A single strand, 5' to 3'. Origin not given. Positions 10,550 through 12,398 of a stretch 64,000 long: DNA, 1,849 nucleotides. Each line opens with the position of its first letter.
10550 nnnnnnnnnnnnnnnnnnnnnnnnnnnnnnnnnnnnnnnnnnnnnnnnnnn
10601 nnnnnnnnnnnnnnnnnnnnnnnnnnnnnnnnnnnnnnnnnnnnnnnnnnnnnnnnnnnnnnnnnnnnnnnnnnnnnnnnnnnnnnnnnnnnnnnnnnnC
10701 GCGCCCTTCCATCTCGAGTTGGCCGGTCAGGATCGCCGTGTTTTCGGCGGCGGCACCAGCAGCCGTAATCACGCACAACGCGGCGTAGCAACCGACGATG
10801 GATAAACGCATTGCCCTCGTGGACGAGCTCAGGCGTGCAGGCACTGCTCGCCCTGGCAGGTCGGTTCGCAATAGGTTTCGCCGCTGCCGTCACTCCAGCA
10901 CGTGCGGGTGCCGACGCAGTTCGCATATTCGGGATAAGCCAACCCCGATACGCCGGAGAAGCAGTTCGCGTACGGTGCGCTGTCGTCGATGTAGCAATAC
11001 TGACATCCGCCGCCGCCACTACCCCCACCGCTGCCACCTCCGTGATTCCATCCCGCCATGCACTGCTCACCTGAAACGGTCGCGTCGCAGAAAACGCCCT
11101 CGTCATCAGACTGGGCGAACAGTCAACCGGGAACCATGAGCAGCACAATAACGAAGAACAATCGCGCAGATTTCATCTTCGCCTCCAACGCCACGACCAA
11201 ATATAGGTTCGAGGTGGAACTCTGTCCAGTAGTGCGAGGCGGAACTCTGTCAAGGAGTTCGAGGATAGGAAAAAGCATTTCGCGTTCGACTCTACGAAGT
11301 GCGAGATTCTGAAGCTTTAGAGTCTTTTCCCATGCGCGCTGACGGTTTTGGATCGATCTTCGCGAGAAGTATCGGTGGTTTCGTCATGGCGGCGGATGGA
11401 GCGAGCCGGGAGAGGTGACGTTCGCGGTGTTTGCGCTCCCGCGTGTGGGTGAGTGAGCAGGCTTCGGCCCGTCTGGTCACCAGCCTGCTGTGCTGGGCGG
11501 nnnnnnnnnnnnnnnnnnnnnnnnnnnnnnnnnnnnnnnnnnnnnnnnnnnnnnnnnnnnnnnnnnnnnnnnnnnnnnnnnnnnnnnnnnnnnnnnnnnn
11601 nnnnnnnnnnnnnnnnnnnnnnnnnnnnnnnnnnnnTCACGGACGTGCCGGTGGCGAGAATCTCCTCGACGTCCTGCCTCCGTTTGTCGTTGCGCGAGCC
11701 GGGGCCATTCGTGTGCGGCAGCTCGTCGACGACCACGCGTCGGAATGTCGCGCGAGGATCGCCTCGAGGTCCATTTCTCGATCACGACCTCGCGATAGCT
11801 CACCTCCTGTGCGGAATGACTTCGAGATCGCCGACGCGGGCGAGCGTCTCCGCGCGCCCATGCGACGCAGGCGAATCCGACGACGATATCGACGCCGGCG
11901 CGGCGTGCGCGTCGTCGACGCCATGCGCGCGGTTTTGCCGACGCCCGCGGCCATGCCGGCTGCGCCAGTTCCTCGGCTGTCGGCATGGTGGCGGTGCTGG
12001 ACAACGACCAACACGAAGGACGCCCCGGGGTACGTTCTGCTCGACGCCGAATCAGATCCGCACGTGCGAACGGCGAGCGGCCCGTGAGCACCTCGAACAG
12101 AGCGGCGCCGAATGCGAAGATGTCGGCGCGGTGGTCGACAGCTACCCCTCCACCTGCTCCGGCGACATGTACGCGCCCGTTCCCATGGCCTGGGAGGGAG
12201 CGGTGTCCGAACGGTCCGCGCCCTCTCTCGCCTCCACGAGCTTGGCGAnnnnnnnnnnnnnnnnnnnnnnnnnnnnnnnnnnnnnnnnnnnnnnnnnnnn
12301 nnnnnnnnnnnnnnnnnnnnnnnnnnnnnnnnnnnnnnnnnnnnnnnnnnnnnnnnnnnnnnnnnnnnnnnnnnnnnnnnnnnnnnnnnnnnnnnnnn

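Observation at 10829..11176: Small secreted Cys/Gly-rich peptide gene whose signal peptide is interrupted by an in-frame TGA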

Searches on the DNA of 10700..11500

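Call 27: search_rna_families(source=window, start=10700, end=11500, threshold=evalue, max_evalue=10)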
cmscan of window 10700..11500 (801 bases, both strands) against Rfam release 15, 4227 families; matches with E-value up to 10: 0.
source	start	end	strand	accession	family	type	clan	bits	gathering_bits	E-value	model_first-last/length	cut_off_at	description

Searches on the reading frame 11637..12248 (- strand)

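Call 29: search_protein_families(library=pfam, proteins=[window:11637-12248:-], max_evalue=0.1)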
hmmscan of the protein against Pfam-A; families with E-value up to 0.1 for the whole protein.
window:11637-12248:- (203 aa): 1 family
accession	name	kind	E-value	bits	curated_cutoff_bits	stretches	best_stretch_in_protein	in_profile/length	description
PF02702.23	KdpD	-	0.04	13.8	26.1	1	98-169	10-83/210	Osmosensitive K+ channel His kinase sensor domain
